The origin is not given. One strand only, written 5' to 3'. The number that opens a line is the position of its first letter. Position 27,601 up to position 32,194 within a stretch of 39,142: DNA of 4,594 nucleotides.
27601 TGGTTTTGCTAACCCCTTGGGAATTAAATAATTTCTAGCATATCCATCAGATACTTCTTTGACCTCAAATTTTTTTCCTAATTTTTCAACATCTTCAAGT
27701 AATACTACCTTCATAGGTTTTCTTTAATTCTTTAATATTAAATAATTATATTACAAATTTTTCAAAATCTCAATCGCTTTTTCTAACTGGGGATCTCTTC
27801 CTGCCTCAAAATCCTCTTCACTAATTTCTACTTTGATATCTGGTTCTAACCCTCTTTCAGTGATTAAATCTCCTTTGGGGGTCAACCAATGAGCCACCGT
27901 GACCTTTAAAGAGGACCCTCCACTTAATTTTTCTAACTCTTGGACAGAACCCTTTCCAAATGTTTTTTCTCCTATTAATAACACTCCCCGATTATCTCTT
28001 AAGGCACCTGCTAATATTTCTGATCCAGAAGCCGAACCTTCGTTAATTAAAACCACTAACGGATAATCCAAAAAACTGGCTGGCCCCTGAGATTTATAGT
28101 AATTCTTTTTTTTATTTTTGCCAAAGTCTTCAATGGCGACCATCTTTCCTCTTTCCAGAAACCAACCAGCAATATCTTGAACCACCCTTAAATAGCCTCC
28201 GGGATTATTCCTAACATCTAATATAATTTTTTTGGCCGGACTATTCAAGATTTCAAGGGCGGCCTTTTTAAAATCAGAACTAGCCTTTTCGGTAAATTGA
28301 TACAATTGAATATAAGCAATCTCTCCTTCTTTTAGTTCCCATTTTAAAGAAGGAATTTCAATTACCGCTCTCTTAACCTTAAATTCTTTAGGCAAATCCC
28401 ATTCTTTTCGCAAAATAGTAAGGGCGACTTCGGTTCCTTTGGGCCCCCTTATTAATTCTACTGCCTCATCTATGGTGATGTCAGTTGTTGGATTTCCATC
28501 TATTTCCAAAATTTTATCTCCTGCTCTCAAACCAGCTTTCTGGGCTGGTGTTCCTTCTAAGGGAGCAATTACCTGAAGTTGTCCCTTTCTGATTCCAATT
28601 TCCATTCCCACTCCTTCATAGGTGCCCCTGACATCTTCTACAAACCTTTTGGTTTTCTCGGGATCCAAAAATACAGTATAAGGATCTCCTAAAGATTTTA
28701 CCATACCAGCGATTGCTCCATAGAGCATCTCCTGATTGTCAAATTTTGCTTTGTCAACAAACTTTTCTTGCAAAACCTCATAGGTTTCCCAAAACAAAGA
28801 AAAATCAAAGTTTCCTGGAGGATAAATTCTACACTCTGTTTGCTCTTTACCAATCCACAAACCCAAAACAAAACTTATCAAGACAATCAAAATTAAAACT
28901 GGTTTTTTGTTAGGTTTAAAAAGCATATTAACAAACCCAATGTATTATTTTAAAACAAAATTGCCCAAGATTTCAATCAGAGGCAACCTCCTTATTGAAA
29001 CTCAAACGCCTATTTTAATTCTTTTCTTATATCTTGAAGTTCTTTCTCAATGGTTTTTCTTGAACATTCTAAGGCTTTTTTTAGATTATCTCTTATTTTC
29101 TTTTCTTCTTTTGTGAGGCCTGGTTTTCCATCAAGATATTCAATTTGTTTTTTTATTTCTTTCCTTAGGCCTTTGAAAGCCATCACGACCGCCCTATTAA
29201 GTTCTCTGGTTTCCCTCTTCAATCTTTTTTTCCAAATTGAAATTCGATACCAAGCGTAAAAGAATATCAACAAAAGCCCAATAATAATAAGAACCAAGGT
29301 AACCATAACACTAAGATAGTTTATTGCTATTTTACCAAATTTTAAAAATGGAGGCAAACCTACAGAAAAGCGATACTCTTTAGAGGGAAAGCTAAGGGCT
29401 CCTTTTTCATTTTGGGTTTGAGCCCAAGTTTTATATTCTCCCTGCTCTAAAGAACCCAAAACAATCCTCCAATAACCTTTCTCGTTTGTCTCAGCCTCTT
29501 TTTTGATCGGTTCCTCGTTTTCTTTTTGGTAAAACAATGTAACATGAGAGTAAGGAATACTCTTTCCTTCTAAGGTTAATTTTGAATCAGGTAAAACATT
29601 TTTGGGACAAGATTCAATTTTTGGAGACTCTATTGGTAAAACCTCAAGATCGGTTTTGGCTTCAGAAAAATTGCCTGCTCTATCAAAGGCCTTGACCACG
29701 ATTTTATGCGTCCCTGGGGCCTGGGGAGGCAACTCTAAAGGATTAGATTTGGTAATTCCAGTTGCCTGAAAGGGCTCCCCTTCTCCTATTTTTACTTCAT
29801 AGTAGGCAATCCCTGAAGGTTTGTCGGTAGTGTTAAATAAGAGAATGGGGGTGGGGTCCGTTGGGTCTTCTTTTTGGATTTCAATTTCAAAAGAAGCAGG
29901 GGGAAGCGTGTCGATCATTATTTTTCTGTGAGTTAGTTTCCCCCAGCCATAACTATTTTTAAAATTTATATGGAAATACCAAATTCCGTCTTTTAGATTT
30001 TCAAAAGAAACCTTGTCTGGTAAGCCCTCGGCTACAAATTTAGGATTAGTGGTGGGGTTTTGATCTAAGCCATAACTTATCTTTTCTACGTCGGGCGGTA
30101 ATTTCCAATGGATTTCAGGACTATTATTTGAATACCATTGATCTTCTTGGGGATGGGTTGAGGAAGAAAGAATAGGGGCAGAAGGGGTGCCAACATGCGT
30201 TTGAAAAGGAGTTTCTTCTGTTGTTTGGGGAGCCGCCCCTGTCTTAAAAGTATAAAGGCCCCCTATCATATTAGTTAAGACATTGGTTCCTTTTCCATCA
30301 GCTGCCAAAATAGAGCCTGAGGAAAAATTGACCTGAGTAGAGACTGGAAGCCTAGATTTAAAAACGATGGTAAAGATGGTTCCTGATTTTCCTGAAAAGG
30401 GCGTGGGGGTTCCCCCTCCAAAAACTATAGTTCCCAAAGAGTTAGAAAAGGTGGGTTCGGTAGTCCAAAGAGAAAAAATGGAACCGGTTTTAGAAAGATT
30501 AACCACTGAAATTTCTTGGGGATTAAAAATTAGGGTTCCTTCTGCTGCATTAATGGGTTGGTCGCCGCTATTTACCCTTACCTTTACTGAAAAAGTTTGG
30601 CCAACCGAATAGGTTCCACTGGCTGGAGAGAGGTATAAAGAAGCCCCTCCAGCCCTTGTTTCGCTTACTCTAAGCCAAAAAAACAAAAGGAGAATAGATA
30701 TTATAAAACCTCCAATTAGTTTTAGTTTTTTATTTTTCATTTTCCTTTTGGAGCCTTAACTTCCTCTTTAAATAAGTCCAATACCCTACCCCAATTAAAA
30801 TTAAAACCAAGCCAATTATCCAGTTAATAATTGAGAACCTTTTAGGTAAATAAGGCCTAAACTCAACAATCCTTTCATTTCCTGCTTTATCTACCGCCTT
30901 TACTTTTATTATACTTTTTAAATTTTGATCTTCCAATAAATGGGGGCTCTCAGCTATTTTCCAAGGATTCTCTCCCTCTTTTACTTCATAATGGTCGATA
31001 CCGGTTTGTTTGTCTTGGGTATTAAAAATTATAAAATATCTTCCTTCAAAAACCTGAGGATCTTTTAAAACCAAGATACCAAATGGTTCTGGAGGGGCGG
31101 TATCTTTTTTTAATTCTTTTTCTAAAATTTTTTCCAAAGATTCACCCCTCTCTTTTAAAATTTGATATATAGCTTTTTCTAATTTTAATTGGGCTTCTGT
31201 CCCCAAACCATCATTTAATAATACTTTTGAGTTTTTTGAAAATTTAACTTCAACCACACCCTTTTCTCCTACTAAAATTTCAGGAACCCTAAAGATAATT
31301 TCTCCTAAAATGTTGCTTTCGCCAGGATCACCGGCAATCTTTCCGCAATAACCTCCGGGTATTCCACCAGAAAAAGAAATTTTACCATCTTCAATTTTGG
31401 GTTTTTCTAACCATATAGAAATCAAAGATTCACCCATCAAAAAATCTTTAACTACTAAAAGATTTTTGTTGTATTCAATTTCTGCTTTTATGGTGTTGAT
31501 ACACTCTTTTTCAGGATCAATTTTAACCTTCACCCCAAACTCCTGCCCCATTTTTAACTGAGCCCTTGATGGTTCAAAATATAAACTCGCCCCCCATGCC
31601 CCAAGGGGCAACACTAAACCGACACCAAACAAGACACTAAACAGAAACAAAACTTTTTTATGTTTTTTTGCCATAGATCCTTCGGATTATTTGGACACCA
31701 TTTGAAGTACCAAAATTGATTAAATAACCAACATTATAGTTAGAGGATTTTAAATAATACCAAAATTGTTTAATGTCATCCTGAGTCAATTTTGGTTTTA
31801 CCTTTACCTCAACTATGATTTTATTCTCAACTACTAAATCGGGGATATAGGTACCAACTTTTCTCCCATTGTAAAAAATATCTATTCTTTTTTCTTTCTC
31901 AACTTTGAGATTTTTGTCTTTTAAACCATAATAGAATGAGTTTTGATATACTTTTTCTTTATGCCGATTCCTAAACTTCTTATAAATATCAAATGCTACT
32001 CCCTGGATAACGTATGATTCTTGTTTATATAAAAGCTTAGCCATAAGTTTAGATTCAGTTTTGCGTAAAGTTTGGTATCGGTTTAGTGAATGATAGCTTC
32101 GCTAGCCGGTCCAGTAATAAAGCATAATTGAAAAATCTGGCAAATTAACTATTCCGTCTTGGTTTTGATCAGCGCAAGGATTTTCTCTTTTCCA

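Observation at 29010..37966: Seven-gene, partly overlapping minus-strand operon encoding a complete anchored cell-surface apparatus (candidate host-attachment / surface-display system)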

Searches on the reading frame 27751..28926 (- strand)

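Call 102: search_protein_families(library=pfam, proteins=[window:27751-28926:-], max_evalue=0.001)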
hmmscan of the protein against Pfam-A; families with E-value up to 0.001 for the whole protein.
window:27751-28926:- (391 aa): 5 families
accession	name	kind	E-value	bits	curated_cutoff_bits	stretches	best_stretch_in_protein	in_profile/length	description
PF03572.23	Peptidase_S41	-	2e-47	161.3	24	1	203-366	2-165/165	Peptidase family S41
PF17820.7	PDZ_6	-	2e-15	56.7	27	1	121-173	4-54/54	PDZ domain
PF00595.29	PDZ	-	3.3e-13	50.3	23.2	1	103-172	9-81/81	PDZ domain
PF22694.1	CtpB_N-like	-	1e-09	39.2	27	1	46-90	42-84/85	Activating protease CtpB N-terminal domain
PF13180.12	PDZ_2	-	7e-08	33.1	27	1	114-176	11-72/80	PDZ domain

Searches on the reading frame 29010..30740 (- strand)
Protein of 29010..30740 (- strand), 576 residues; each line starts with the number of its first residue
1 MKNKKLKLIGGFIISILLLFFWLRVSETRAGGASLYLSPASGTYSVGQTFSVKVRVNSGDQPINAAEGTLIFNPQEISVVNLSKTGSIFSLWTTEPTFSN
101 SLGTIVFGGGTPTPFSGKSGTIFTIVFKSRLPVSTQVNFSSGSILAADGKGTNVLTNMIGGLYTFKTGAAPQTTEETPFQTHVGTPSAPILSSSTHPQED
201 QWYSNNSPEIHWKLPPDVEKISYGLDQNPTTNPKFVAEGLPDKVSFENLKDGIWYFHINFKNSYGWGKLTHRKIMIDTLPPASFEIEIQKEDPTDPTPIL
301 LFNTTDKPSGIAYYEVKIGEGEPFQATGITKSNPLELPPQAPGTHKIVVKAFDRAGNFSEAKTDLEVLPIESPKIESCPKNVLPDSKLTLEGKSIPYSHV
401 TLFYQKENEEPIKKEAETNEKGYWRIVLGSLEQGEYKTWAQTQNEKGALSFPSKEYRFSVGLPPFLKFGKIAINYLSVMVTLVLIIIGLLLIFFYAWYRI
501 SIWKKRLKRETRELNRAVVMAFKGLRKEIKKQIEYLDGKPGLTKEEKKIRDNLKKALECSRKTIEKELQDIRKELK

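Call 3: search_protein_families(library=pfam, proteins=[window:29010-30740:-], max_evalue=0.1)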
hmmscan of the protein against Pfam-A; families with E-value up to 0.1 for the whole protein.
window:29010-30740:- (576 aa): 3 families
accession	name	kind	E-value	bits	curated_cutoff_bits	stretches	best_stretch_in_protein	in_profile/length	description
PF19077.6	Big_13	-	6.6e-08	33.4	27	1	381-448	22-89/102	Bacterial Ig-like domain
PF00963.24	Cohesin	-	0.00011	22.8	24.1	1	45-140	11-115/139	Cohesin domain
PF11292.14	DUF3093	-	0.033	14.9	23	0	475-531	31-89/140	Protein of unknown function (DUF3093)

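Call 4: search_protein_families(library=ncbifam, proteins=[window:29010-30740:-], max_evalue=0.1)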
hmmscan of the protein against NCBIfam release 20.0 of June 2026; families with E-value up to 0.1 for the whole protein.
window:29010-30740:- (576 aa): 2 families
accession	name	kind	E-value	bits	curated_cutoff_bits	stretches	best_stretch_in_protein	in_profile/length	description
NF047446.1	barrel_OmpL47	domain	2.2e-07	31.2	40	1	302-363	9-63/68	OmpL47-type beta-barrel domain-containing protein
NF033707.1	T9SS_sortase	equivalog_domain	0.032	11.8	420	1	341-377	962-998/1095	type IX secretion system sortase PorU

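Call 13: search_solved_structures(query=window:29010-30740:-, max_evalue=1)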
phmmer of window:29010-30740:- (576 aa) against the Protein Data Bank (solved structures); distinct sequences matched with E-value up to 1: 0.

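Call 71: search_solved_structures(query=A4, max_evalue=1)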
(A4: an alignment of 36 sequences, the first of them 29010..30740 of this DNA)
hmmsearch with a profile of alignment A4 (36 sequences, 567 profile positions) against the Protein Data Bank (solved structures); distinct sequences matched with E-value up to 1: 35.
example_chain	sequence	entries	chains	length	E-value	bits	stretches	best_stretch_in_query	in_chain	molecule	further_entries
2yn3_A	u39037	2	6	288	2.4e-10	42.3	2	402-455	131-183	PUTATIVE INNER MEMBRANE PROTEIN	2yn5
2ds4_A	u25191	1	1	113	0.00055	21.3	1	380-443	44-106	Tripartite motif protein 45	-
9c7v_B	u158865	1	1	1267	0.0022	19.3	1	312-445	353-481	BOS complex subunit NOMO2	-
9lqj_A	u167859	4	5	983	0.024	15.9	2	299-449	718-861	Collagenase ColH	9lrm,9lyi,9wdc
9lrk_A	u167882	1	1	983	0.024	15.9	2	299-449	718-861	Collagenase ColH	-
7p0e_A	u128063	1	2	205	0.041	15.1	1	373-431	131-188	Isoform 2 of Filamin-C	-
7ouu_A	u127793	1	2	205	0.042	15.1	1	373-431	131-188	Isoform 2 of Filamin-C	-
7ouv_A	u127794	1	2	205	0.043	15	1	373-431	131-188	Isoform 2 of Filamin-C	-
4m03_A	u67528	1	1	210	0.05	14.8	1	327-372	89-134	Serine-rich adhesin for platelets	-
5aoz_A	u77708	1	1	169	0.054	14.7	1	22-81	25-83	PUTATIVE CELLULOSOMAL SCAFFOLDIN PROTEIN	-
8zjy_F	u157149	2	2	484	0.068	14.4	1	374-549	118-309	Butyrophilin subfamily 3 member A1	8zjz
8za9_C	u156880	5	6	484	0.068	14.4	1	374-549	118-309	Butyrophilin subfamily 3 member A1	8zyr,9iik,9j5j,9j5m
8zhr_F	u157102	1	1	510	0.076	14.2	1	374-549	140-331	Butyrophilin subfamily 3 member A1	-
9jqp_A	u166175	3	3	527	0.081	14.1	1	374-549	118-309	Butyrophilin subfamily 3 member A1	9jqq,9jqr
8zk1_F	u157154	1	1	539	0.085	14.1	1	374-549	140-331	Butyrophilin subfamily 3 member A1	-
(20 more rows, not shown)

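Call 74: search_protein_families(library=pfam, alignment_id=A4, max_evalue=0.01)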
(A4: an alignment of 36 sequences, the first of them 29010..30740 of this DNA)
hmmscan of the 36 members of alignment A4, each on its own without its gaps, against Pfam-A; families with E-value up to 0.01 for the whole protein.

A. member 1, window:29010-30740:- (576 aa): 2 families
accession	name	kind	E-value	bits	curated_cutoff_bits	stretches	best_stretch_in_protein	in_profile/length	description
PF19077.6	Big_13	-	6.6e-08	33.4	27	0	381-448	22-89/102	Bacterial Ig-like domain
PF00963.24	Cohesin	-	0.00011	22.8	24.1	1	45-140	11-115/139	Cohesin domain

B. families by the number of members that match (of 36 scanned): 25 families
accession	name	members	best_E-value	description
PF19077.6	Big_13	27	3.2e-12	Bacterial Ig-like domain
PF00963.24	Cohesin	27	1.3e-09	Cohesin domain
PF13620.12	CarboxypepD_reg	5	4.5e-05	Carboxypeptidase regulatory-like domain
PF17936.7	Big_6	4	1e-05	Bacterial Ig domain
PF07495.19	Y_Y_Y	3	0.00015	Y_Y_Y domain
PF02369.22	Big_1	2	0.00013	Bacterial Ig-like domain (group 1)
PF09134.16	Invasin_D3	2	0.00033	Invasin, domain 3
PF15418.12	DUF4625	2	0.00035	Domain of unknown function (DUF4625)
PF16640.11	Big_3_5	2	0.002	Bacterial Ig-like domain (group 3)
PF00801.26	PKD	2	0.0067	PKD domain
PF07069.16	PRRSV_2b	1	0.00039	Porcine reproductive and respiratory syndrome virus 2b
PF12245.14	Big_3_2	1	0.0012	Bacterial Ig-like domain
PF17957.7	Big_7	1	0.002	Bacterial Ig domain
PF22433.2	MtxA_IG-like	1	0.0028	Magnetotaxis protein MtxA, Immunoglobulin-like domain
PF17802.7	SpaA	1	0.0034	Prealbumin-like fold domain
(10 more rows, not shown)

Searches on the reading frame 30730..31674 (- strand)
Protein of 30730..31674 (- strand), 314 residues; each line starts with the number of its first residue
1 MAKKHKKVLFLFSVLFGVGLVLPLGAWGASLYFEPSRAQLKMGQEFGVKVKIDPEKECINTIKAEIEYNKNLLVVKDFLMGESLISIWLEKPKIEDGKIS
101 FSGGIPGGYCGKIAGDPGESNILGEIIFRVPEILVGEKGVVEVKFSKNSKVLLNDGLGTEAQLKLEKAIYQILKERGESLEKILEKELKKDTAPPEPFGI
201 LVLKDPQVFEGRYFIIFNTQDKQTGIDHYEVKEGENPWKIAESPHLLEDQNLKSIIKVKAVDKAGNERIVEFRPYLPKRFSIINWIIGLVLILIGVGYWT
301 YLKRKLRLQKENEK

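Call 3: search_protein_families(library=pfam, proteins=[window:30730-31674:-], max_evalue=0.1)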
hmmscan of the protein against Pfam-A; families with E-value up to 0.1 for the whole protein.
window:30730-31674:- (314 aa): 4 families
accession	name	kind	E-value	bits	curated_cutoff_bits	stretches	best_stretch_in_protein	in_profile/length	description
PF00963.24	Cohesin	-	0.011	16.4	24.1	1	41-102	11-76/139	Cohesin domain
PF23987.1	Phage_holin_10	-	0.014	15.8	27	1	282-305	29-52/52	Bacteriophage holin Pam3 gp28 family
PF10156.14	Med17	-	0.033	13.4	21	1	146-192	27-63/454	Subunit 17 of Mediator complex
PF05545.16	FixQ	-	0.065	13.6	29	1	280-309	9-35/49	Cbb3-type cytochrome oxidase component FixQ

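Call 4: search_protein_families(library=ncbifam, proteins=[window:30730-31674:-], max_evalue=0.1)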
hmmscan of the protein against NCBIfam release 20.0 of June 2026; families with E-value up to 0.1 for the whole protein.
window:30730-31674:- (314 aa): 4 families
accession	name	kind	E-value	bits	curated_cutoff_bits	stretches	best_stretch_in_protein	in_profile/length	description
NF047446.1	barrel_OmpL47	domain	0.00033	21.1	40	1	217-267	9-58/68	OmpL47-type beta-barrel domain-containing protein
NF010723.1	PRK14125.1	equivalog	0.024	14.6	60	0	214-245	19-51/87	cell division suppressor protein YneA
TIGR00293.1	TIGR00293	equivalog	0.037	14.1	53.9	1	134-186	53-104/129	prefoldin subunit alpha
NF049847.1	FtsL_COG5462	equivalog_domain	0.057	13.1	50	0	20-68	7-55/85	cell division protein FtsL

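Call 70: search_solved_structures(query=A5, max_evalue=1)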
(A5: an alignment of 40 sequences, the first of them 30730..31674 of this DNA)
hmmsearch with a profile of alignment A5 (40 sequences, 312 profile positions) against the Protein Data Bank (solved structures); distinct sequences matched with E-value up to 1: 7.
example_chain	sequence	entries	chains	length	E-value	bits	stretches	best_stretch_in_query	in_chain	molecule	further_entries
5g5d_A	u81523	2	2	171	0.00048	22.6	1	28-82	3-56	CELLULOSOME ANCHORING PROTEIN COHESIN REGION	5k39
2bm3_A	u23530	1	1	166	0.0019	20.6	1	27-86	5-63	SCAFFOLDING DOCKERIN BINDING PROTEIN A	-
3kcp_B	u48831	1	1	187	0.0032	19.9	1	27-86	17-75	Cellulosome anchoring protein, cohesin region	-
2b59_A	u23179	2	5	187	0.0032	19.9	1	27-86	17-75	COG1196: Chromosome segregation ATPases | Scaffolding dockerin binding protein A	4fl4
5m0y_A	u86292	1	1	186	0.0033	19.9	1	26-86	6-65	Cellulosome anchoring protein cohesin region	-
4ums_A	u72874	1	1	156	0.51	12.7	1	45-104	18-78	CELLULOSOMAL ANCHORING SCAFFOLDIN B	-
5aoz_A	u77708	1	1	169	0.58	12.5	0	24-70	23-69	PUTATIVE CELLULOSOMAL SCAFFOLDIN PROTEIN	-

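Call 73: search_protein_families(library=pfam, alignment_id=A5, max_evalue=0.01)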
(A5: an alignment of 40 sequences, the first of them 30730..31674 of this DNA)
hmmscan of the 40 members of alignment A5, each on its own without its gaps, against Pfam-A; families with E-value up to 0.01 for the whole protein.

A. member 1, window:30730-31674:- (314 aa): 0 families

B. families by the number of members that match (of 40 scanned): 2 families
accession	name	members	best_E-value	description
PF00963.24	Cohesin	8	9.7e-07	Cohesin domain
PF25652.1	Ourmia_CP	1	0.00082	Ourmia virus capsid protein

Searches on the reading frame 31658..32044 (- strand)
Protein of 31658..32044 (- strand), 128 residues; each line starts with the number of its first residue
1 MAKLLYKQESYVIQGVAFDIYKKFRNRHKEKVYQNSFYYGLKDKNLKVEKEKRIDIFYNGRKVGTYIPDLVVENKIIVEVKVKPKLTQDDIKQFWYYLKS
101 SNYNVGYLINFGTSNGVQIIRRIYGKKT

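Call 3: search_protein_families(library=pfam, proteins=[window:31658-32044:-], max_evalue=0.1)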
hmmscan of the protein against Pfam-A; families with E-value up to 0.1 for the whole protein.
window:31658-32044:- (128 aa): 2 families
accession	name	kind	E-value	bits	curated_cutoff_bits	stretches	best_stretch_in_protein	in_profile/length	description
PF13366.12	PDDEXK_3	-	2.5e-30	105.7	22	1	8-121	2-115/117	PD-(D/E)XK nuclease superfamily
PF05367.17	Phage_endo_I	-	0.015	15.3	29.1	1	40-83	26-69/149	Phage endonuclease I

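Call 4: search_protein_families(library=ncbifam, proteins=[window:31658-32044:-], max_evalue=0.1)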
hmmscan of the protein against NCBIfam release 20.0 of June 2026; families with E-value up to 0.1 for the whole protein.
window:31658-32044:- (128 aa): 1 family
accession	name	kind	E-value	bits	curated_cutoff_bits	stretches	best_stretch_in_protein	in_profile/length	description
TIGR04256.1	GxxExxY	subfamily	1e-28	100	35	1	9-123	2-115/116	GxxExxY protein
